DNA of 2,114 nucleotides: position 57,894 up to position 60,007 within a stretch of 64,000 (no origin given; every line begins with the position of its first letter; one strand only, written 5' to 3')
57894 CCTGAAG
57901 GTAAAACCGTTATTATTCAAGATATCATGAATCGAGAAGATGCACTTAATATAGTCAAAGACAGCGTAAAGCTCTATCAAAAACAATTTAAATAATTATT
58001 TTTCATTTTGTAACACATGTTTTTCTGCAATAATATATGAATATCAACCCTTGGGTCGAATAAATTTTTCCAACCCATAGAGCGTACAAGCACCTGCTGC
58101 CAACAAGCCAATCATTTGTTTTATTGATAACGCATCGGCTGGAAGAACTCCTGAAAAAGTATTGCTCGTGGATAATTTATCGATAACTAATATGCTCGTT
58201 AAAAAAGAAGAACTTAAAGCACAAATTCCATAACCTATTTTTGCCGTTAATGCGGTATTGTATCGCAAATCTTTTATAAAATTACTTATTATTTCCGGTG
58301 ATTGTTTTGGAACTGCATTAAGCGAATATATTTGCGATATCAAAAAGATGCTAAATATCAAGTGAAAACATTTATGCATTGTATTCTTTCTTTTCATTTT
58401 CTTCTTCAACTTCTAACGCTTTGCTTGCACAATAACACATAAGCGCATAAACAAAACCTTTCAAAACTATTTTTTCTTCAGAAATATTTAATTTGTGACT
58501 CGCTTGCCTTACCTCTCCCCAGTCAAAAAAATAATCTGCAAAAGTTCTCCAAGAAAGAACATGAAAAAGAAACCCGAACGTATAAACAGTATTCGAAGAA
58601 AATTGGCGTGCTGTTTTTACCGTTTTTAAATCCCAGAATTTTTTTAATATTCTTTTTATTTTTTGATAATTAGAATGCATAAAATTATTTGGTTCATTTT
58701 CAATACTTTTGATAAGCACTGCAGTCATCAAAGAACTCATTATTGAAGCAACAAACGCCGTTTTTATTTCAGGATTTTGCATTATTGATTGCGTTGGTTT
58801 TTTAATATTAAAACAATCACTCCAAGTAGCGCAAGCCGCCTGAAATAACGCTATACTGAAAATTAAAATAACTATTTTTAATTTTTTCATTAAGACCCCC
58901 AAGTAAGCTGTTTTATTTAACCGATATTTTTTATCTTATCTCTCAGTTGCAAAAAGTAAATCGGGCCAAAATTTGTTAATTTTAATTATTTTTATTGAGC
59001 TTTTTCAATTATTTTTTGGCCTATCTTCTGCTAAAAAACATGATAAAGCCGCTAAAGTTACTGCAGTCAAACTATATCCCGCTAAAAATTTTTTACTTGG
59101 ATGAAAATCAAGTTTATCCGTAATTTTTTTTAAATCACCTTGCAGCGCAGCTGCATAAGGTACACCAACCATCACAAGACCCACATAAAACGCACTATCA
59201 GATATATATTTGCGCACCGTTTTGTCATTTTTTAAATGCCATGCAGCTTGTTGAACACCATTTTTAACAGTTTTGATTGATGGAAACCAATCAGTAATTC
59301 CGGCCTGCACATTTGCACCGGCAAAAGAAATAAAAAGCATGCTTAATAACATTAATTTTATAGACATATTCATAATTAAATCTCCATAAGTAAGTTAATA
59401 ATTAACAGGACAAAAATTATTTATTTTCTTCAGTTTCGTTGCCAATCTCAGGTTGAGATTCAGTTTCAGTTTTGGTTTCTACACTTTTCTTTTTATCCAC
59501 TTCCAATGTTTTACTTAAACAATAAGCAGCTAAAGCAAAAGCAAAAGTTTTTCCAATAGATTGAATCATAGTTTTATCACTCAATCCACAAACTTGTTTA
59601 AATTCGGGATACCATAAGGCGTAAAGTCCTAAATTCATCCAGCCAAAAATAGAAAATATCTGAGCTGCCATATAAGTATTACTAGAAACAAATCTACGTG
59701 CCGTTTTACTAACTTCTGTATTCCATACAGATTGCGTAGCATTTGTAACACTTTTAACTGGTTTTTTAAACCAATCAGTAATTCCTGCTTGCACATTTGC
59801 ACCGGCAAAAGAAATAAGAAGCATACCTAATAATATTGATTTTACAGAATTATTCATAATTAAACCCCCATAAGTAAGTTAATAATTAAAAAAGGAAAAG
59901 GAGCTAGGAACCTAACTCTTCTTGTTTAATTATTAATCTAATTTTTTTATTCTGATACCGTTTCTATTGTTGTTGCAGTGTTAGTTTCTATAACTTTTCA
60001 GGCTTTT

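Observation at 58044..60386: Tandem array of five small signal-peptide paralogs with near-identical 5' modules and divergent 3' halves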

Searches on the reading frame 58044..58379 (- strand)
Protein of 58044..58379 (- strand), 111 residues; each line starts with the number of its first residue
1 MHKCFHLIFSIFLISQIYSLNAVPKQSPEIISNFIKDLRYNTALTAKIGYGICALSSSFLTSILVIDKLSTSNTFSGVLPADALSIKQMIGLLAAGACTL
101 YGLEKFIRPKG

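Call 3: search_protein_families(library=pfam, proteins=[window:58044-58379:-], max_evalue=1)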
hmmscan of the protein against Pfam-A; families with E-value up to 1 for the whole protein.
window:58044-58379:- (111 aa): 0 families

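Call 34: search_protein_families(library=ncbifam, proteins=[window:58044-58379:-], max_evalue=1)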
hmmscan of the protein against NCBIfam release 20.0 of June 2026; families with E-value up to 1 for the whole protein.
window:58044-58379:- (111 aa): 1 family
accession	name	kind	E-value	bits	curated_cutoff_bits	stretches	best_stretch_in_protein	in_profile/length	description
NF038121.1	PEP_CTERM_LEVG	equivalog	0.078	12.2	100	1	14-77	24-95/258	LEVG family PEP-CTERM protein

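Call 35: find_homologous_proteins(query=window:58044-58379:-, max_evalue=1)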
Query window:58044-58379:- (111 aa): 2 proteins with E <= 1 among 14 candidates.
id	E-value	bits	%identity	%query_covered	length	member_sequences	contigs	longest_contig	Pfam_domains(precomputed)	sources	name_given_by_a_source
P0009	8.5e-65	233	100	100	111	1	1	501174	-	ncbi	ncbi:MAG: hypothetical protein WDZ41_05395 [Candidatus Babeliales bacterium]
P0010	4.9e-13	67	57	50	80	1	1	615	-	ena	-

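Call 38: find_encoding_contigs(protein=P0010, flank=5000)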
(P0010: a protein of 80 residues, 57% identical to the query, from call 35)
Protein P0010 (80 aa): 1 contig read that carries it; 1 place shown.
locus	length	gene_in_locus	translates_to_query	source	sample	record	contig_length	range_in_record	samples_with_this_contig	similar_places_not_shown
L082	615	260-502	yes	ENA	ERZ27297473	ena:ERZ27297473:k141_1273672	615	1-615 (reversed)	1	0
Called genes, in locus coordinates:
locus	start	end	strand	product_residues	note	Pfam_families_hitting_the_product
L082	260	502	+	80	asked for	-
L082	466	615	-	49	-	?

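Call 47: find_related_loci(query=A3, collection=metagenome_contigs, flank=8000)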
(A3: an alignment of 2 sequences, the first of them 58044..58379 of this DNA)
Query A3 (111 aa) in metagenome_contigs; peptide patterns used: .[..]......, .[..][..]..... (x = any residue, [..] = any of these).
548 stretches matched a pattern, but none encodes a relative of the query by tblastn (E <= 1e-3).

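Call 53: search_protein_families(library=phrogs, proteins=[window:58044-58379:-], max_evalue=0.1)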
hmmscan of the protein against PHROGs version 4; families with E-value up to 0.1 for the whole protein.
window:58044-58379:- (111 aa): 1 family
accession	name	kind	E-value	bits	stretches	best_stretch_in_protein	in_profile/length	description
phrog_27535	-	unknown function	0.048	14.8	1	2-46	57-101/145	-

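Call 54: search_protein_families(library=padloc, proteins=[window:58044-58379:-], max_evalue=0.1)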
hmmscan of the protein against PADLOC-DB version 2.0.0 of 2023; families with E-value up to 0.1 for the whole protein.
window:58044-58379:- (111 aa): 1 family
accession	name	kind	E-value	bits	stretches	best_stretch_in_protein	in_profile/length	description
PDLC02409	Aga_Unknown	-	0.012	13.2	1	7-51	218-261/286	Class II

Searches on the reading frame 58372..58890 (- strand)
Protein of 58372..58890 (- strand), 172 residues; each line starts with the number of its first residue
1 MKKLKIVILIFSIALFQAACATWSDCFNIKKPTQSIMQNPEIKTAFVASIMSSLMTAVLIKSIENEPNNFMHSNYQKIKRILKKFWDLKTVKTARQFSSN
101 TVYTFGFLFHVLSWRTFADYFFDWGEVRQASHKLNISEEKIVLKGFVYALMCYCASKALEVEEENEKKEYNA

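Call 3: search_protein_families(library=pfam, proteins=[window:58372-58890:-], max_evalue=1)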
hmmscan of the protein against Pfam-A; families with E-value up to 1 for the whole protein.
window:58372-58890:- (172 aa): 2 families
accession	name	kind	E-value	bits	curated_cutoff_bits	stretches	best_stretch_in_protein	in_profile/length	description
PF14165.11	YtzH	-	0.031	15.1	27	1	19-47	21-49/86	YtzH-like protein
PF07571.19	TAF6_C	-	0.059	13.5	27.1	1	31-101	71-123/184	TAF6 C-terminal HEAT repeat domain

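Call 34: search_protein_families(library=ncbifam, proteins=[window:58372-58890:-], max_evalue=1)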
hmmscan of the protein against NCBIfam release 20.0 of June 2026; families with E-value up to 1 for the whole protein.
window:58372-58890:- (172 aa): 1 family
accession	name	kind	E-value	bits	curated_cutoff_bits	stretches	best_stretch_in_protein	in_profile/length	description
TIGR02547.1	casA_cse1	equivalog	0.0062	15.5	70.05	1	16-56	79-118/504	type I-E CRISPR-associated protein Cse1/CasA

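Call 53: search_protein_families(library=phrogs, proteins=[window:58372-58890:-], max_evalue=0.1)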
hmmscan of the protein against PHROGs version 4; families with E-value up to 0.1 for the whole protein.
window:58372-58890:- (172 aa): 0 families

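Call 54: search_protein_families(library=padloc, proteins=[window:58372-58890:-], max_evalue=0.1)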
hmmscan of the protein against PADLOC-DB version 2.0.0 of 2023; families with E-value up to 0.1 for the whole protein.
window:58372-58890:- (172 aa): 2 families
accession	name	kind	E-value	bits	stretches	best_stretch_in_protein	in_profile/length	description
PDLC00999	Cas8e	-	0.0017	15.5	1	16-56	79-118/504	CRISPR type I-E/ECOLI-associated protein CasA/Cse1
PDLC01282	Cas8e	-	0.011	12.8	1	16-55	76-115/454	CAS-I-E; effector_LS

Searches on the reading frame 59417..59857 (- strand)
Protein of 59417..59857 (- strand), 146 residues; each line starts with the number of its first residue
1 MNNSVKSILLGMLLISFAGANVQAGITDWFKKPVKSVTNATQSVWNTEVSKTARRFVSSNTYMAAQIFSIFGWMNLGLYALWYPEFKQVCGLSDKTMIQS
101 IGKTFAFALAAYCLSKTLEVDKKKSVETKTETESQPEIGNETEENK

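Call 3: search_protein_families(library=pfam, proteins=[window:59417-59857:-], max_evalue=1)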
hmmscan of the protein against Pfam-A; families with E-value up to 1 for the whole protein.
window:59417-59857:- (146 aa): 0 families

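Call 8: find_homologous_proteins(query=A2, max_evalue=0.01)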
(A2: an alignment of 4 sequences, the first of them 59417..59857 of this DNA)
Query A2 (4 sequences) (146 aa, profile of the alignment): 4 proteins with E <= 0.01 among 2654 candidates.
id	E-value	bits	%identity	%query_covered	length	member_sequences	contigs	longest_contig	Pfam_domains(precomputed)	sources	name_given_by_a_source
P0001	5.4e-59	216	100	100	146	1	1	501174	-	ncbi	ncbi:MAG: hypothetical protein WDZ41_05410 [Candidatus Babeliales bacterium]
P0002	4.8e-58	213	64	84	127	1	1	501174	-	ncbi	ncbi:MAG: hypothetical protein WDZ41_05415 [Candidatus Babeliales bacterium]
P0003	2.9e-54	200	30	51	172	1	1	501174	-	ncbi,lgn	ncbi:MAG: hypothetical protein WDZ41_05400 [Candidatus Babeliales bacterium]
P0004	2.4e-45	172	52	42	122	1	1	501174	-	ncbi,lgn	ncbi:MAG: hypothetical protein WDZ41_05405 [Candidatus Babeliales bacterium]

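Call 19: search_protein_representatives(alignment_id=A2)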
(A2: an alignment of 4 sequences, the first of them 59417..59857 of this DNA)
Query: 4 sequences, 131 profile positions. Proteins with E-value up to 0.001 (for the whole library): 7; up to 1e-10: 3; up to 1e-30: 3. The best 7 are listed.
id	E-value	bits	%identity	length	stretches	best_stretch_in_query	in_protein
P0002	1.5e-58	212.6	-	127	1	1-126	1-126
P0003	9.3e-55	200.3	-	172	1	2-131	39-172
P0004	7.7e-46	171.5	-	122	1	1-126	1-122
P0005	4.7e-09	52.5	-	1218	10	41-69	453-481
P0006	1.1e-04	38.4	-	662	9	65-92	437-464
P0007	2.1e-04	37.4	-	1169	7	41-69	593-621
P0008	6.2e-04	35.9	-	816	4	19-54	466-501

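Call 29: predict_structure(alignment_id=A2)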
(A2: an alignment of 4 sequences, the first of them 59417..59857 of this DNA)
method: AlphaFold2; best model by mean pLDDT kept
length: 146 residues; sequences in the alignment: 4
mean_pLDDT: 56.0   pTM: 0.45
mean pLDDT of the five models: 56.0, 53.7, 51.7, 45.9, 44.2
residues with pLDDT >= 90: 0; 70-90: 30; 50-70: 59; < 50: 57
segments of 3 or more residues with pLDDT < 50: 1-12, 19-37, 123-146
pLDDT, mean of each block of 10 residues (from residue 1): 41 50 45 47 53 67 76 75 61 62 70 69 42 38 36
secondary structure, 60 per line:
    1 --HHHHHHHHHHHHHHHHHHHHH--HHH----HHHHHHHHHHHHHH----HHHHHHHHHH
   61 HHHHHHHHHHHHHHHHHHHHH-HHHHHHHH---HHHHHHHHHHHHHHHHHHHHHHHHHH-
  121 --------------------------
elements in order: H3-23 H33-46 H51-81 H83-90 H94-119

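Call 31: find_encoding_contigs(protein=P0004, flank=6000, max_places=8)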
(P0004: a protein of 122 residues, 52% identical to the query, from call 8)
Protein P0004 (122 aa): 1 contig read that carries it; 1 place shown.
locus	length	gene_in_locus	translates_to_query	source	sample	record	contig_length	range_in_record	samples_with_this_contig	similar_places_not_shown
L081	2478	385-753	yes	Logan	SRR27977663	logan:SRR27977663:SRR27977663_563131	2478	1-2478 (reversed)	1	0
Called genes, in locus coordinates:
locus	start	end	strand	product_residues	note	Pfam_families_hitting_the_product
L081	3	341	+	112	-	?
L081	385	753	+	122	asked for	-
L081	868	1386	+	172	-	-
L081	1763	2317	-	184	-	PF00719:Pyrophosphatase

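Call 34: search_protein_families(library=ncbifam, proteins=[window:59417-59857:-], max_evalue=1)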
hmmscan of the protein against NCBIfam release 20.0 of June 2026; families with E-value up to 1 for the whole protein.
window:59417-59857:- (146 aa): 0 families

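Call 45: find_related_loci(query=A2, collection=metagenome_contigs, flank=6000)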
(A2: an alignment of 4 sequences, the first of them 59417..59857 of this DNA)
Query A2 (146 aa) in metagenome_contigs; peptide patterns used: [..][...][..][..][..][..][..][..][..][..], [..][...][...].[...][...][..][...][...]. (x = any residue, [..] = any of these).
167 stretches matched a pattern, but none encodes a relative of the query by tblastn (E <= 1e-3).

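Call 52: search_solved_structures(query=A2, max_evalue=10)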
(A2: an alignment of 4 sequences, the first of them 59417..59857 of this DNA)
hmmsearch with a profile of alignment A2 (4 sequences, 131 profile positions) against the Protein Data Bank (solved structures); distinct sequences matched with E-value up to 10: 1.
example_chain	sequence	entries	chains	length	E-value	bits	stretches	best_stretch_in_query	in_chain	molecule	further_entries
9ui1_A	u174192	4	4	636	0.73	13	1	62-124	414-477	Protein NRT1/ PTR FAMILY 2.10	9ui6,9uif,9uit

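Call 53: search_protein_families(library=phrogs, proteins=[window:59417-59857:-], max_evalue=0.1)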
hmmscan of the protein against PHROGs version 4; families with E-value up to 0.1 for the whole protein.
window:59417-59857:- (146 aa): 0 families

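Call 54: search_protein_families(library=padloc, proteins=[window:59417-59857:-], max_evalue=0.1)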
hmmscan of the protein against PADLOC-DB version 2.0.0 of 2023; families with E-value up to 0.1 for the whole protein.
window:59417-59857:- (146 aa): 0 families

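Call 71: fold_search(model_id=the predicted structure, library=pdb)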
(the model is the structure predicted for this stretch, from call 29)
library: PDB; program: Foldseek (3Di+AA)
matches with E <= 10: 181; with E <= 0.001: 0
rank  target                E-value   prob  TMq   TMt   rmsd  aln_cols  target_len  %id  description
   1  8qae_C                1.4e+00  0.38  0.35  0.51   9.7       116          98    9  X-ray crystal structure of a de novo designed single-chain antiparallel 6-helix alpha-helical barrel, sc-apCC-6-SLLA (released 2024-07-03)
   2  8fih_B                1.7e+00  0.35  0.39  0.51   8.0       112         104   10  Multi-state design of two-state switchable hinge proteins (released 2023-08-16)
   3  8s2f_AAA              1.8e+00  0.13  0.27  0.23  21.9       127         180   12  Crystal structure of Borrelia burgdorferi paralogous family 12 outer surface protein BBH37 (released 2025-03-05)
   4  2vs0_B                1.9e+00  0.51  0.36  0.57   3.6        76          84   17  Structural analysis of homodimeric staphylococcal aureus virulence factor EsxA (released 2008-08-26)
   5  9s9i_B                1.9e+00  0.18  0.33  0.26  17.7       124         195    6  S. islandicus CdvA (non-polymerising mutant) (released 2026-01-28)
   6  8y81_B                2.0e+00  0.20  0.36  0.34  10.6       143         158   12  Structure of the ige-fc bound to its high affinity receptor fc(epsilon)ri (released 2024-07-10)
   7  8tsh_E                2.0e+00  0.11  0.20  0.12  13.1        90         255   13  S. thermodepolymerans KpsMT(E151Q)-KpsE in complex with ATP (released 2024-04-17)
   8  8whn                  2.2e+00  0.13  0.28  0.29  10.3       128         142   13  Crystal Structure of the cytoplasmic domain of OST1 (Ribophorin I) from Candidatus Prometheoarchaeum syntrophicum strain (released 2024-09-25)
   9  8e0m_L                2.2e+00  0.13  0.28  0.25  16.2       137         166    9  Homotrimeric variant of tcTRP9, BGL15 (released 2023-04-12)
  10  8tsh_I                2.2e+00  0.12  0.21  0.13  13.0        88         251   14  S. thermodepolymerans KpsMT(E151Q)-KpsE in complex with ATP (released 2024-04-17)
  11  4k7k_B                2.2e+00  0.08  0.27  0.13  17.8       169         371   15  Crystal structures of CusC review conformational changes accompanying folding and transmembrane channel formation (released 2013-10-16)
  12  3o9o_B                2.3e+00  0.44  0.37  0.53   4.0        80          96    9  Crystal Structure of GBS1074, an Esat-6 homologue from Group B Streptococcus (released 2010-11-10)
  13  5sv0_G                2.3e+00  0.06  0.18  0.13  24.0       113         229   12  Structure of the ExbB/ExbD complex from E. coli at pH 7.0 (released 2016-09-28)
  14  8k7t_B                2.6e+00  0.16  0.35  0.33   9.5       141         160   10  Mouse Fc epsilon RI in complex with mIgE Fc (released 2024-07-17)
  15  3gvm_C                2.7e+00  0.38  0.37  0.53   4.2        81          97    9  Structure of the homodimeric WXG-100 family protein from Streptococcus agalactiae (released 2010-09-08)
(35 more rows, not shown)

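Call 77: find_encoding_contigs(protein=P0001, flank=3000, max_places=3)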
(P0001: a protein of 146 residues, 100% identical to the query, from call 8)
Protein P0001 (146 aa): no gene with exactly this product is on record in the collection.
